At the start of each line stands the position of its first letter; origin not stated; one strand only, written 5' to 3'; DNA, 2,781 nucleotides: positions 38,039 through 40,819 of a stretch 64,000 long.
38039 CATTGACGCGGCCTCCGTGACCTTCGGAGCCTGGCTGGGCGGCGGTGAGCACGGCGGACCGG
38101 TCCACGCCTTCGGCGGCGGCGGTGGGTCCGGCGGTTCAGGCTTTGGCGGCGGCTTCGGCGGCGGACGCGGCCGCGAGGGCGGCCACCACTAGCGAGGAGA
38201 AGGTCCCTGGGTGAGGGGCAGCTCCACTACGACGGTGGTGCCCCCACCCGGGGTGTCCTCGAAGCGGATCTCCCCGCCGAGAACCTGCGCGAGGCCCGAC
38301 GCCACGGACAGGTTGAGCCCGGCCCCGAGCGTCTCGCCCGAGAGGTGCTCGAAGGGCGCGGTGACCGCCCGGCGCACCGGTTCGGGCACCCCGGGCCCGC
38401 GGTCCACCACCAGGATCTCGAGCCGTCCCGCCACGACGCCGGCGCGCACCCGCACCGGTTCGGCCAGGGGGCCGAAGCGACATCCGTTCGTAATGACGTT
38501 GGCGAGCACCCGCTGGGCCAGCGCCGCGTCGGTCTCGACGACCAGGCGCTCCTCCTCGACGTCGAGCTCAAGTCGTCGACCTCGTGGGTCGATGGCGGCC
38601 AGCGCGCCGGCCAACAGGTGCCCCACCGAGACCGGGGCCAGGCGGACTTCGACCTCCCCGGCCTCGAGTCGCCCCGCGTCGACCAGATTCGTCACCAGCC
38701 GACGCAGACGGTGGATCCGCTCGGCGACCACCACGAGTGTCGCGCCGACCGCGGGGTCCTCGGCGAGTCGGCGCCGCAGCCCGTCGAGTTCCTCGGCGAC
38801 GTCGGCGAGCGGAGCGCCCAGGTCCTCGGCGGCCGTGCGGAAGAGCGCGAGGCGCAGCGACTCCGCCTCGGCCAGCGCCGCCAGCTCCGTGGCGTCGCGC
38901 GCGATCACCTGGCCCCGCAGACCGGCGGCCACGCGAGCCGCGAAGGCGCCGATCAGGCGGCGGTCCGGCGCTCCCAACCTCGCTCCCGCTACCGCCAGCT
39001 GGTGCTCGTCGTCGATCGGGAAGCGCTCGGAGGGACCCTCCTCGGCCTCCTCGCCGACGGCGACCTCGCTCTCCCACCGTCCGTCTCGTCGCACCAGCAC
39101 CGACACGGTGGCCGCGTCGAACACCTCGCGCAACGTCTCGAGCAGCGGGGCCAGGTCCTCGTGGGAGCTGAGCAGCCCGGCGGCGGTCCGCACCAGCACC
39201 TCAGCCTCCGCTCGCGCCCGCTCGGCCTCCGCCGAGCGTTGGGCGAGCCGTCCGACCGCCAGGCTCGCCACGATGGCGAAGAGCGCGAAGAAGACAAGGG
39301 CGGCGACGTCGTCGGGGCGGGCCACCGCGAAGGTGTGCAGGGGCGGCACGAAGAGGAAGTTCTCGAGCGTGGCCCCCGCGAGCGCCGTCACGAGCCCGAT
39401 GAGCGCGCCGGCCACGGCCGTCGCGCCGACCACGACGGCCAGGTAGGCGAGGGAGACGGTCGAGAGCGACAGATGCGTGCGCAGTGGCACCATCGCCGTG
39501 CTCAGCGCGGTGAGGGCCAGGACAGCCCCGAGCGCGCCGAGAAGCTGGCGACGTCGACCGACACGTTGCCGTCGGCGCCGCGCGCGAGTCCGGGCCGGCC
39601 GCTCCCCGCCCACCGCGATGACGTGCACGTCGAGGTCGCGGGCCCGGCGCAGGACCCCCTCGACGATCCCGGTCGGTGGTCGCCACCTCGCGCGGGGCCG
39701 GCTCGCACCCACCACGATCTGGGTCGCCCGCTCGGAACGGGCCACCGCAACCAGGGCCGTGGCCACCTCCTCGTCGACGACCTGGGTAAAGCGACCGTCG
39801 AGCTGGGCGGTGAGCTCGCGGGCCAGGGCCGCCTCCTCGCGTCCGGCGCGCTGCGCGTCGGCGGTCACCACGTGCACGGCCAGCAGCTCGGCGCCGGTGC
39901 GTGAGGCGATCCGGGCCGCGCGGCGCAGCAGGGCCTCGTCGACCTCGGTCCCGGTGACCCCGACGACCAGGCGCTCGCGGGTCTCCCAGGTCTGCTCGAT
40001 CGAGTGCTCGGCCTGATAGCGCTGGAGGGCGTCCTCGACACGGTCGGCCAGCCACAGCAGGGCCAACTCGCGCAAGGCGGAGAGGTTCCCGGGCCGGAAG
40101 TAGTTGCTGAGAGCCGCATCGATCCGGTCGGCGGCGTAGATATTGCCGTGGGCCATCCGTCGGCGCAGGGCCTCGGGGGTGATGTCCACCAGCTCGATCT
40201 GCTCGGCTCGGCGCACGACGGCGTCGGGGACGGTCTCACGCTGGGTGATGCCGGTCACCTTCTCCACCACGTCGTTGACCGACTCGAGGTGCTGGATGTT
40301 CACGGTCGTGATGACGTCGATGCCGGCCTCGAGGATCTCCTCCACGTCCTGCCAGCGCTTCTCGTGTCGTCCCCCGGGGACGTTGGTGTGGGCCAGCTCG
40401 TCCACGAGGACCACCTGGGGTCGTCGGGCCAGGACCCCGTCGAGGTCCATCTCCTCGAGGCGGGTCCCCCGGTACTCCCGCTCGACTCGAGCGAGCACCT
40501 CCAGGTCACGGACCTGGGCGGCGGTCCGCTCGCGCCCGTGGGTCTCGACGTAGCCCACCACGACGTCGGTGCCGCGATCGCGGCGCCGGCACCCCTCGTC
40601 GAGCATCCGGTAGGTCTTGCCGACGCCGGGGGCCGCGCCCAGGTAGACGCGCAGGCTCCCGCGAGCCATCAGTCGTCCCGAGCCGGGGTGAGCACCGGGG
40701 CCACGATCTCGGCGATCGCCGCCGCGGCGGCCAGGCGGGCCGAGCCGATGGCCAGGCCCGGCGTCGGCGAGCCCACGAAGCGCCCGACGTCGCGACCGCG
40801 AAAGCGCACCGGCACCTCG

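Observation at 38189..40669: Full-length KdpD whose phospho-acceptor histidine is replaced by glutamate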

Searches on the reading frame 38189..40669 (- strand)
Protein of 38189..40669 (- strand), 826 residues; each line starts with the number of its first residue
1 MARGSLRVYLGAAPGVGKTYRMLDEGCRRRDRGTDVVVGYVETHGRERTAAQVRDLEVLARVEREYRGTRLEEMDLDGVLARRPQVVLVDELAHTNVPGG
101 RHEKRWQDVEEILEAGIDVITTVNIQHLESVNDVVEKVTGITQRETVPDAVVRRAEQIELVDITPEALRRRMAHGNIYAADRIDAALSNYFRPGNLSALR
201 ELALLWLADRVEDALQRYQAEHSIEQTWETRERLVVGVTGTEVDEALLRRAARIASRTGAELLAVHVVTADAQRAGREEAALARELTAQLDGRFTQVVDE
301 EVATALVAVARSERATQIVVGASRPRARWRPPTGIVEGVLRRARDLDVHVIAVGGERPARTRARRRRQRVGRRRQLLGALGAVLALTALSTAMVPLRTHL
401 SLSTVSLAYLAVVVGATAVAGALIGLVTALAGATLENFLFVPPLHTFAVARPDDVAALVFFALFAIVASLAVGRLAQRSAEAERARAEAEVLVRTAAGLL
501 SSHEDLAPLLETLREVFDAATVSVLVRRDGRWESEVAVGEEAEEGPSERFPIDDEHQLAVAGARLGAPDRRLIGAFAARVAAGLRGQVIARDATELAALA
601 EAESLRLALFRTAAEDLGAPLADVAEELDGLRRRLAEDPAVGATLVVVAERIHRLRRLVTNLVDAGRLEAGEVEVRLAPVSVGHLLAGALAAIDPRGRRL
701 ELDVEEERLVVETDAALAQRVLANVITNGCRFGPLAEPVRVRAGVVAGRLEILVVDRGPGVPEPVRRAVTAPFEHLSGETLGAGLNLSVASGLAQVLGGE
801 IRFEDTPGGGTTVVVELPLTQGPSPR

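Call 6: search_protein_families(library=pfam, proteins=[window:38189-40669:-], max_evalue=0.01)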
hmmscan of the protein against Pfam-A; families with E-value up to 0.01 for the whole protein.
window:38189-40669:- (826 aa): 5 families
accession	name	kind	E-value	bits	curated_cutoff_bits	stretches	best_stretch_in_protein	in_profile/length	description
PF02702.23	KdpD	-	8.5e-98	326.4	26.1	1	3-211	2-210/210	Osmosensitive K+ channel His kinase sensor domain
PF02518.31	HATPase_c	-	2.2e-18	67.1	26.4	1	714-820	2-110/111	Histidine kinase-, DNA gyrase B-, and HSP90-like ATPase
PF13493.11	DUF4118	-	4.3e-17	62.3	28.4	1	382-484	4-106/107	Domain of unknown function (DUF4118)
PF00582.32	Usp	-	9.6e-06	26.6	24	1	232-324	3-113/141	Universal stress protein family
PF13581.12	HATPase_c_2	-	0.00055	20.4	27.4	1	722-795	40-110/127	Histidine kinase-like ATPase domain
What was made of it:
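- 40037..40663 (-): KdpD_N domain (residues 3-211), the putative atypical serine kinase. Walker A G11-T19 lies at 40613..40639; Walker B D90/E91 lies at 40397..40402; R171 corresponds to E. coli R190. Pfam PF02702, 8.5e-98 (call 6).
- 39614..39976 (-): Usp domain (residues ~232-352). Pfam PF00582, 9.6e-06 (call 6).
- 39218..39526 (-): DUF4118 four-helix membrane domain (residues 382-484). Pfam PF13493, 4.3e-17 (call 6).
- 38210..38653 (-): CA (HATPase_c) domain (residues 673-820). N724, N728, G1 (D756, G758, G760) and F773 are kept; G2 carries Gly786Asn. Pfam PF02518, 2.2e-18 (call 6).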

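Call 7: search_solved_structures(query=window:38189-40669:-, max_evalue=0.001, show_alignments=3)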
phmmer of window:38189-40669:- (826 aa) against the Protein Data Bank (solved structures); distinct sequences matched with E-value up to 0.001: 43.
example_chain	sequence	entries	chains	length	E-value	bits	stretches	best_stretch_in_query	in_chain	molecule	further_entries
2r8r_A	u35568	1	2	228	1.9e-64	221.8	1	2-216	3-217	Sensor protein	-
6lgq_C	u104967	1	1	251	5.2e-16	61.7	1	602-823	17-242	Histidine kinase KdpD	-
4q20_A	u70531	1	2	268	5.9e-13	51.6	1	593-824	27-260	Sensor protein DivL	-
7z8n_A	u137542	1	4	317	6e-10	41.6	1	644-819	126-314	Histidine kinase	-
8f71_A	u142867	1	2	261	6.7e-10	41.5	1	609-820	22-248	Histidine kinase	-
9p6i_A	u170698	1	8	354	2.4e-09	39.6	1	648-820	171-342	histidine kinase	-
4u7n_A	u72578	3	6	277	2.6e-09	39.5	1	605-819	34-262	Histidine protein kinase sensor protein | Histidine kinase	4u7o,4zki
5c93_A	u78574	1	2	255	4e-09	38.9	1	611-819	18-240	Histidine kinase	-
6azr_A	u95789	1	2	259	6.6e-09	38.2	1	592-819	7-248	Sensor histidine kinase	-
8u4x_A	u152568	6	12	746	1.2e-08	37.3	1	601-818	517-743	histidine kinase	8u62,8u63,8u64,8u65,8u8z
9m08_C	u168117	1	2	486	1.3e-08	37.2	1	599-819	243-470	histidine kinase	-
5uht_A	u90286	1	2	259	2.3e-08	36.4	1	593-819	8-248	Sensor histidine kinase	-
2c2a_A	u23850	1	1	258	2.3e-08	36.4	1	593-819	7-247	SENSOR HISTIDINE KINASE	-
3dge_A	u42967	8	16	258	2.3e-08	36.4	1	593-819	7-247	Sensor protein | Histidine kinase | Sensor histidine kinase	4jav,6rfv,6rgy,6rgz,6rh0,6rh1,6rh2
6rh7_A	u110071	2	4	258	2.9e-08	36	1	593-819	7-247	Sensor histidine kinase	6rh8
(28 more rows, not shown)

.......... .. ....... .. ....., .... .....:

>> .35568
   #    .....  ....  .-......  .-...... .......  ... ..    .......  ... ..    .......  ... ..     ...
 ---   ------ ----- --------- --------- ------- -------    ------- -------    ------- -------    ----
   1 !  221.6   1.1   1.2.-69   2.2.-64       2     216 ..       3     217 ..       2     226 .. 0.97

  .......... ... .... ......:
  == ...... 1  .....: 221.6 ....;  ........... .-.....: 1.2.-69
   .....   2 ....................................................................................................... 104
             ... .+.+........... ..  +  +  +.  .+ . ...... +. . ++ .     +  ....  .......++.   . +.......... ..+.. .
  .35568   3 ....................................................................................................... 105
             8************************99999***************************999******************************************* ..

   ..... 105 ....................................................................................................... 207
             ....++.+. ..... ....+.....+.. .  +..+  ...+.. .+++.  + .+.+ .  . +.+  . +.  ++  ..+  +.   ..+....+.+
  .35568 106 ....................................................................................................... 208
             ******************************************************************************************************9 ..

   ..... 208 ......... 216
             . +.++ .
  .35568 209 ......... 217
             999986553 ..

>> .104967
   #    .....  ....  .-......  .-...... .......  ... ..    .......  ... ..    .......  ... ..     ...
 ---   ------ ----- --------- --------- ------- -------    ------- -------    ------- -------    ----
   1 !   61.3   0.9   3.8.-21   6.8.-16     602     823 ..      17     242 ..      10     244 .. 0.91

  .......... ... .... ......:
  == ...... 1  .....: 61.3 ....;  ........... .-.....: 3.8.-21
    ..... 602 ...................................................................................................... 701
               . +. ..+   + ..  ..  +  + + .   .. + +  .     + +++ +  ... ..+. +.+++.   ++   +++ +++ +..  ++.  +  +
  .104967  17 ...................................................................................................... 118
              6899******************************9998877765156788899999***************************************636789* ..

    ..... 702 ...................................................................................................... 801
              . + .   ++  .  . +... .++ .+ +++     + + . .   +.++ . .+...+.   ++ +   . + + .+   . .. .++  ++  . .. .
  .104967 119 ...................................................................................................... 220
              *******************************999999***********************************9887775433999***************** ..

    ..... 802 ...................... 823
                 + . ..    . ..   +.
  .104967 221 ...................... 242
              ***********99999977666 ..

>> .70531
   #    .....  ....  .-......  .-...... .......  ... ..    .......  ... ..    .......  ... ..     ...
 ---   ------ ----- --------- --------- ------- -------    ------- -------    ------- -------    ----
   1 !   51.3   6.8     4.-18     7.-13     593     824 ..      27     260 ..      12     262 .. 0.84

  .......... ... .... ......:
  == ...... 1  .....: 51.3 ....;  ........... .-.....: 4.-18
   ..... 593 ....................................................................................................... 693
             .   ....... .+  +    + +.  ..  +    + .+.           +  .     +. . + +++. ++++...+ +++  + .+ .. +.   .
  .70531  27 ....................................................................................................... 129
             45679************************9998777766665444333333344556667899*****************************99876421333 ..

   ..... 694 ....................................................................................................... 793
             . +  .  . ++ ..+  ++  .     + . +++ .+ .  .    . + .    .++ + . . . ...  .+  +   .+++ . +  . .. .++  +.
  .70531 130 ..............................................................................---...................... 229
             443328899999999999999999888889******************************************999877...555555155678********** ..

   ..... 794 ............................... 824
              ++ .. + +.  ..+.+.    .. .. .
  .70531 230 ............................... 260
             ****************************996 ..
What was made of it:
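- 40037..40663 (-): 2r8r at 1.9e-64 (call 7).
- Checked: phmmer against PDB 6lgq (E. coli KdpD DHpCA) aligns 'aalsHDLrtPL' with 'rtaaEDLgaPL' (call 7).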
